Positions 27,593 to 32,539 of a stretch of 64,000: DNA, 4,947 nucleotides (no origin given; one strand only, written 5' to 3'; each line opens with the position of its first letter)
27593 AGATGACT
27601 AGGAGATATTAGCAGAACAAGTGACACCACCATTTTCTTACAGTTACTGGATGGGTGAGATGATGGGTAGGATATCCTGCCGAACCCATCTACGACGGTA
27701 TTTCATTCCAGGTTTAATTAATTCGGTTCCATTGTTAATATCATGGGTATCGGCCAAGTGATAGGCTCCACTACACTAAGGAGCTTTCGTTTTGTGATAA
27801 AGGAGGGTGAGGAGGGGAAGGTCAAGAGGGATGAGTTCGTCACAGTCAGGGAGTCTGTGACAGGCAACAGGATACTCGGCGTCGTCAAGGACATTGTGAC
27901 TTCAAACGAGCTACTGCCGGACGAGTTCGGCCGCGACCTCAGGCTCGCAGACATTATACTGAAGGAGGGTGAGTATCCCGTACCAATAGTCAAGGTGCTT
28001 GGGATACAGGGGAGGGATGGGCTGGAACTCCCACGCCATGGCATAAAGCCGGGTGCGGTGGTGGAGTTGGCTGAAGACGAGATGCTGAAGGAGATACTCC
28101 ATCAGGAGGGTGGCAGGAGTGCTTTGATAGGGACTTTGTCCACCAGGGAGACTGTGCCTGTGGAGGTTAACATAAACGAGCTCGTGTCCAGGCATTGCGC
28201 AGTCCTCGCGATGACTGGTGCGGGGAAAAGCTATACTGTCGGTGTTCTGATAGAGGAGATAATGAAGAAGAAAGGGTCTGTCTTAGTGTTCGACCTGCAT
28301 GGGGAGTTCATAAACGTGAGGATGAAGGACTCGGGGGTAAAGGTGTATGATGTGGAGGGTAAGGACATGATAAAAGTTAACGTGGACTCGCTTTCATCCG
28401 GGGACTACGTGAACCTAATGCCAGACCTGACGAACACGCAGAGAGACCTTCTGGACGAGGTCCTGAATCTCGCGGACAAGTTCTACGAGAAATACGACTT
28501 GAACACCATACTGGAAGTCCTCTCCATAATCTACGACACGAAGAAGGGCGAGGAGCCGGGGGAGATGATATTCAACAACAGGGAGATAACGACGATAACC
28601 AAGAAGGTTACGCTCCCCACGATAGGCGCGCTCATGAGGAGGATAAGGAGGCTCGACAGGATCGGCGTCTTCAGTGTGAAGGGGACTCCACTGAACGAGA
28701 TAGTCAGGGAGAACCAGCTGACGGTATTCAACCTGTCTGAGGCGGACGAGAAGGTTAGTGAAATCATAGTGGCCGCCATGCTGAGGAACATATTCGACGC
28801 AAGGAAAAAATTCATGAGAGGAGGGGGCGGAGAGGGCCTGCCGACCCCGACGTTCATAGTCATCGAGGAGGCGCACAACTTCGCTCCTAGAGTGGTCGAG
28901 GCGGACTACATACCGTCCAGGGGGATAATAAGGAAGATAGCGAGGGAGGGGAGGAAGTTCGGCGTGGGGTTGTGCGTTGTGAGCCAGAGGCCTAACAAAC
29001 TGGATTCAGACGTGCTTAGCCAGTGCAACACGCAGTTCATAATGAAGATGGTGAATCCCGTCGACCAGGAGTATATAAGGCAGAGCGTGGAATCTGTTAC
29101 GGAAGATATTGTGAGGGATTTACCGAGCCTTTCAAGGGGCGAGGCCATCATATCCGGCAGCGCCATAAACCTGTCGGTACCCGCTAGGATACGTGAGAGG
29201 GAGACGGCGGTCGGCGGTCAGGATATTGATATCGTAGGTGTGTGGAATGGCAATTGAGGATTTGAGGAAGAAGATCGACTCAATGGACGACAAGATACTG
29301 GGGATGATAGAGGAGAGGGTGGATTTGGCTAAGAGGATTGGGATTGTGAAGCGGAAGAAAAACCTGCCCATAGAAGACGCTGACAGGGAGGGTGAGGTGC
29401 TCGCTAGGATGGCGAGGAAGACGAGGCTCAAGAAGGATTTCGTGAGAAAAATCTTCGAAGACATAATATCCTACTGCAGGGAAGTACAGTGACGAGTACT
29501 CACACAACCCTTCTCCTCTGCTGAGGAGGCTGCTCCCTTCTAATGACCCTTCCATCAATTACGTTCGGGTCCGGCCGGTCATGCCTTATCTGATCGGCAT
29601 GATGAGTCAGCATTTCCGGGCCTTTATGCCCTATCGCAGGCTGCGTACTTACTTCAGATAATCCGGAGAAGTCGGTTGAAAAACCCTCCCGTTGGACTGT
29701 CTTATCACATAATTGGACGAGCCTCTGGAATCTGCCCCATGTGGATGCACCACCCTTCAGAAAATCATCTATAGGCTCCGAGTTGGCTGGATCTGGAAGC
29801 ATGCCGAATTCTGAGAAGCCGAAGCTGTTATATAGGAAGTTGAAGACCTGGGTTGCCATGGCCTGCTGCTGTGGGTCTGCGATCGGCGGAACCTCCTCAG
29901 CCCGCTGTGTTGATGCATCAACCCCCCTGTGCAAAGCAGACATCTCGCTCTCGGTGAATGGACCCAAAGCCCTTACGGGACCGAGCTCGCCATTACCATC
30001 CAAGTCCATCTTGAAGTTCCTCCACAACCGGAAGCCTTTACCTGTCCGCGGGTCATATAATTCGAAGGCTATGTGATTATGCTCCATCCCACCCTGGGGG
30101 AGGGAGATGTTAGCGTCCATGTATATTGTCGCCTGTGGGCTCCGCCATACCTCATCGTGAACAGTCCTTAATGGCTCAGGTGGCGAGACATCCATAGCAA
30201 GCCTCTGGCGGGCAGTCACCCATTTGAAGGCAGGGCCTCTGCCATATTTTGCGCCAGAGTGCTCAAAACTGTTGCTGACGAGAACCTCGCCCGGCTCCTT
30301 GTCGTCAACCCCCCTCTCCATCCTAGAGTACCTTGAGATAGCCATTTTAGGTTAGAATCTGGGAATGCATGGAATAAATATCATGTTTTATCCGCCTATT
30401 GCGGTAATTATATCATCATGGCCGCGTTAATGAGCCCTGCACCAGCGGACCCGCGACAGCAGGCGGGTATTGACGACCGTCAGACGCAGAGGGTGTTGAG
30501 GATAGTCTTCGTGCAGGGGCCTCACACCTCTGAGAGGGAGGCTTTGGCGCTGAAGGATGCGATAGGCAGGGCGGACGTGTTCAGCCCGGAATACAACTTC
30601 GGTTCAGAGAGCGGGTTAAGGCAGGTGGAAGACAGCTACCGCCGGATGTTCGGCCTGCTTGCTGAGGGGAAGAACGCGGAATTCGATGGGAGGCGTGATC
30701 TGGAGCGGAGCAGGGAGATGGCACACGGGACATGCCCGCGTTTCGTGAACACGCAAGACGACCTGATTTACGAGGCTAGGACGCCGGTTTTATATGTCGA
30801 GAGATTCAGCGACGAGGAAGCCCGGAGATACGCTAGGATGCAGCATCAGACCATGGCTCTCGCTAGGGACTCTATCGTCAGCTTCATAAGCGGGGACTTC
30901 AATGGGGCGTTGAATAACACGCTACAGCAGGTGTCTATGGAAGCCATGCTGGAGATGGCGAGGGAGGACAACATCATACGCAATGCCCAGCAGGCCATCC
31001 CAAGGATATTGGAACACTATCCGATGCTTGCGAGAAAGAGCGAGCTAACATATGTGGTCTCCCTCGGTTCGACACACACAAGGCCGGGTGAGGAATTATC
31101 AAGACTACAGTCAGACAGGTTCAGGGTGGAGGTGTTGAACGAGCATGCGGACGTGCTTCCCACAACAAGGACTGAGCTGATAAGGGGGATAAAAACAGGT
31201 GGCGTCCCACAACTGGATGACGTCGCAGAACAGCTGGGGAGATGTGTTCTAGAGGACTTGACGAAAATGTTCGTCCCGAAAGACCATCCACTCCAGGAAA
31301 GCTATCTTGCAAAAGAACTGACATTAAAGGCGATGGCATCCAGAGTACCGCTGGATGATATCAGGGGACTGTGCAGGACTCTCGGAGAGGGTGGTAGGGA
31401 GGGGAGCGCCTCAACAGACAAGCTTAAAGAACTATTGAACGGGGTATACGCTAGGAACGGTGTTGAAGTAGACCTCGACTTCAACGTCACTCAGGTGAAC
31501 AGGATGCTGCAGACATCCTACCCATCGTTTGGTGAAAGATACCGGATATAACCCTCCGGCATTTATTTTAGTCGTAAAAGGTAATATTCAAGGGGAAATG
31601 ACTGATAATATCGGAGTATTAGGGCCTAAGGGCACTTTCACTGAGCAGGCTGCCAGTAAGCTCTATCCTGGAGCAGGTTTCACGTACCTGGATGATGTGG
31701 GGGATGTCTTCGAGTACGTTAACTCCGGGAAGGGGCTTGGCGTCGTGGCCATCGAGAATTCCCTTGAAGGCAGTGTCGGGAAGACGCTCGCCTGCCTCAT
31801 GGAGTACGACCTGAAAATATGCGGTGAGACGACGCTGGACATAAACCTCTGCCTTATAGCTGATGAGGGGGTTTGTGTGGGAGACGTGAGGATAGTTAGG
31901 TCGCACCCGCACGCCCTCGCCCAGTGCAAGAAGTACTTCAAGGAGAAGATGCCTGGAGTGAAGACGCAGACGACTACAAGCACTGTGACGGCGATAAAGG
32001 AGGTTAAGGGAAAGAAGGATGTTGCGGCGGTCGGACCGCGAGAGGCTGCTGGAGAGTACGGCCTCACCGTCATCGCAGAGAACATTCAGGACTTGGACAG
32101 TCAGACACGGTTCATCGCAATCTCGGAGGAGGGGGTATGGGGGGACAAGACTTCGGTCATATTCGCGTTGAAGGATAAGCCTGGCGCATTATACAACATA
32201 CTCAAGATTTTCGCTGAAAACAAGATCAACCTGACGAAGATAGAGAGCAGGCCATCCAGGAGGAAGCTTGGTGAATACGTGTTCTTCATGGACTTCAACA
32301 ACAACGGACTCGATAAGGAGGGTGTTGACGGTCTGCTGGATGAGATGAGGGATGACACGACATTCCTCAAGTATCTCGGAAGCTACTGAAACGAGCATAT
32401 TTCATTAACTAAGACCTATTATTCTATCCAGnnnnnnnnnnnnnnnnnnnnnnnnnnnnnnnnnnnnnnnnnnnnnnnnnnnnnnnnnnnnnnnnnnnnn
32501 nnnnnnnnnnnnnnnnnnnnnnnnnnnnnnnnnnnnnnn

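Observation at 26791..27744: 43-44 bp direct repeat (nadM promoter plus first codons) brackets an inserted SAM-methyltransferase gene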

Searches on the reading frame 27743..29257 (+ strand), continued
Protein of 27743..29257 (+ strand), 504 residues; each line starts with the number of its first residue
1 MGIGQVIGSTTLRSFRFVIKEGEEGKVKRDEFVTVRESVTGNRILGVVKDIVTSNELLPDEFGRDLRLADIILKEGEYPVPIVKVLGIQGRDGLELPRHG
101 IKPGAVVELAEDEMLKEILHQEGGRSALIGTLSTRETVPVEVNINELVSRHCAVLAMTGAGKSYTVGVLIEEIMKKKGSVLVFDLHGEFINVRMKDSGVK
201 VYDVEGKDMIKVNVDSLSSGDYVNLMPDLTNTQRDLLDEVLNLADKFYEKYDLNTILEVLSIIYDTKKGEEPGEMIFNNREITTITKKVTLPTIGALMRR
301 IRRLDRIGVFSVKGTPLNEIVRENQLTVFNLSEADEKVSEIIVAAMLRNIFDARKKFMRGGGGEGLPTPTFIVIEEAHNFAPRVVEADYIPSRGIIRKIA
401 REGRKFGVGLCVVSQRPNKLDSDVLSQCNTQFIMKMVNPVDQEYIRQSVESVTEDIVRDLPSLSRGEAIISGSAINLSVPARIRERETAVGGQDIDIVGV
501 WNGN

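Call 21: find_related_loci(query=A2, collection=genome_contigs, flank=4000)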
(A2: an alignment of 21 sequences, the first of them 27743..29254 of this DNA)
Query A2 (504 aa) in genome_contigs; peptide patterns used: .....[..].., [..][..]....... (x = any residue, [..] = any of these).
416 stretches matched a pattern; 248 encode a relative of the query (tblastn E <= 1e-3); the best 80 are kept; 78 distinct loci.
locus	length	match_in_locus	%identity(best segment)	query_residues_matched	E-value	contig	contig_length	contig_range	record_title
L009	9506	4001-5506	83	1-503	0e+0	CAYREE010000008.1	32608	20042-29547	MAG TPA_asm: uncultured archaeon isolate SRP077602_co7_59 genome assembly, contig: NODE_6612_length_32608_cov_5.155992,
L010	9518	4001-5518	73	1-504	0e+0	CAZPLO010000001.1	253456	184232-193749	MAG TPA_asm: uncultured archaeon isolate binchicken_co17_325 genome assembly, contig: NODE_56_length_253456_cov_7.846713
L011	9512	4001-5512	72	1-503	0e+0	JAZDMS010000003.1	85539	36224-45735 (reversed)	MAG: Candidatus Altiarchaeota archaeon isolate MEGAHIT-group-0.671 k141_14964627, whole genome shotgun sequence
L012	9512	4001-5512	71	1-502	0e+0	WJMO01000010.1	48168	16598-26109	MAG: Candidatus Altiarchaeales archaeon isolate Bin_400 k141_3726146, whole genome shotgun sequence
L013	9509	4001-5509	69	1-501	0e+0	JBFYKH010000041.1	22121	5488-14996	MAG: Candidatus Altiarchaeota archaeon isolate PPR_0001 k121_1725588, whole genome shotgun sequence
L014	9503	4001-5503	66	1-504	0e+0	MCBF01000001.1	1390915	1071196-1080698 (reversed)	MAG: Candidatus Altiarchaeales archaeon IMC4 isolate IMC4_SM1 MSIBFv1_B, whole genome shotgun sequence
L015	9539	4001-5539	65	1-504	0e+0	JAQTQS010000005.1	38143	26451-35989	MAG: Candidatus Altiarchaeota archaeon isolate STB_145 NODE_2248_length_38143_cov_3.421533_Sandtown_B, whole genome shot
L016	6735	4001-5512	66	3-504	0e+0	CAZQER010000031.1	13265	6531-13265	MAG TPA_asm: uncultured archaeon isolate binchicken_co6_257 genome assembly, contig: NODE_5374_length_13265_cov_8.908554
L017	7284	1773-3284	67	1-504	0e+0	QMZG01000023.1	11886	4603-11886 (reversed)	MAG: Candidatus Altiarchaeales archaeon isolate B80_G16 B80_Guay16_scaffold_03710, whole genome shotgun sequence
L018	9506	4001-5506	67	3-502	0e+0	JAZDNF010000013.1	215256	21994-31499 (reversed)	MAG: Candidatus Altiarchaeota archaeon isolate MEGAHIT-group-0.7 k141_8053681, whole genome shotgun sequence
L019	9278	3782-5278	65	3-502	0e+0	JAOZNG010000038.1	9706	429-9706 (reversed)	MAG: archaeon isolate GMC4.concoct.133_sub GMC4_10627_length_9706_cov_5.550513, whole genome shotgun sequence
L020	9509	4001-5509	66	1-504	0e+0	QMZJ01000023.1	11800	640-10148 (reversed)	MAG: Candidatus Altiarchaeales archaeon isolate B52_G2 B52_Guay2_scaffold_01381, whole genome shotgun sequence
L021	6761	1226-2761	65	1-502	0e+0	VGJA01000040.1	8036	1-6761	MAG: Candidatus Altiarchaeales archaeon isolate M_DeepCast_200m_m2_220 M_DeepCast_200m_m2_220_Ga0194113_10017599, whole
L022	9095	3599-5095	66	3-502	0e+0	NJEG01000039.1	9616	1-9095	MAG: Candidatus Altiarchaeales archaeon ex4484_2 ex4484_2_scaffold_5054_length_9616__count_2703, whole genome shotgun se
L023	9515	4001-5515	65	1-502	0e+0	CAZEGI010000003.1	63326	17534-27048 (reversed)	MAG TPA_asm: uncultured archaeon isolate SRP098346_co1_96 genome assembly, contig: NODE_157_length_63326_cov_47.841254,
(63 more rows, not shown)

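Call 44: search_protein_families(library=ncbifam, proteins=[window:27743-29257:+], max_evalue=0.001)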
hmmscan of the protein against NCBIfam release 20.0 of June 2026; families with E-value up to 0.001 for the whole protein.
window:27743-29257:+ (504 aa): 8 families
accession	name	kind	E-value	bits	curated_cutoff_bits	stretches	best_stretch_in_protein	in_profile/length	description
NF040819.1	helicase_HerA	equivalog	1.3e-78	264.9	970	2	366-502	400-536/561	DNA double-strand break repair helicase HerA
NF040937.1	HerA_Thermprot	equivalog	5.7e-64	216.3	800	2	318-502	301-480/487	DNA double-strand break repair helicase HerA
NF042944.1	HerA_antiphage_2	equivalog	1.2e-41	143.1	850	2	323-502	376-561/576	anti-phage-associated helicase HerA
NF042943.1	HerA_antiphage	equivalog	3.1e-36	125.1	800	2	326-486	396-552/566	anti-phage-associated helicase HerA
NF053655.1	CedD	equivalog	6.7e-32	110.8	600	2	369-484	420-526/527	DNA-translocating ATPase CedD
NF033849.1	ser_rich_anae_1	subfamily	2e-08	32.1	650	1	314-447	964-1101/1163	serine-rich protein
TIGR02746.1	TraC-F-type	equivalog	0.00014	19.9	567.05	1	153-416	434-684/800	type IV secretion system protein TraC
NF045975.1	VirB4_plasma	equivalog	0.00044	18.1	590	0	148-194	514-560/894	Mbov_0397 family ICE element conjugal transfer ATPase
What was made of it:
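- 27743..29257 (+): herA-like ATPase (HAS-barrel + DUF87), 504 aa (NCBI MFH1402800.1). NCBIfam HerA equivalogs score below their cut-offs (call 44).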

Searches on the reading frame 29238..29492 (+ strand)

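Call 6: search_protein_families(library=pfam, proteins=[window:29238-29492:+])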
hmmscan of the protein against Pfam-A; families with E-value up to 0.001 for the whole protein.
window:29238-29492:+ (84 aa): 1 family
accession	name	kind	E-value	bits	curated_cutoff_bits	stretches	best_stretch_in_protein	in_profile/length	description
PF01817.26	CM_2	-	2.7e-20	72.8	27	1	9-84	1-79/80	Chorismate mutase type II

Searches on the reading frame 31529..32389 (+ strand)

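Call 37: search_protein_families(library=pfam, proteins=[window:31529-32389:+], max_evalue=0.00001)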
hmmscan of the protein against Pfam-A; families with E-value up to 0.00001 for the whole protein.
window:31529-32389:+ (286 aa): 2 families
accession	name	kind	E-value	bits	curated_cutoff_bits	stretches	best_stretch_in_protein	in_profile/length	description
PF00800.23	PDT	-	6.8e-51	173.1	25.2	1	28-201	1-179/181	Prephenate dehydratase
PF01842.31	ACT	-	6.7e-11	42.2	27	1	209-258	2-50/66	ACT domain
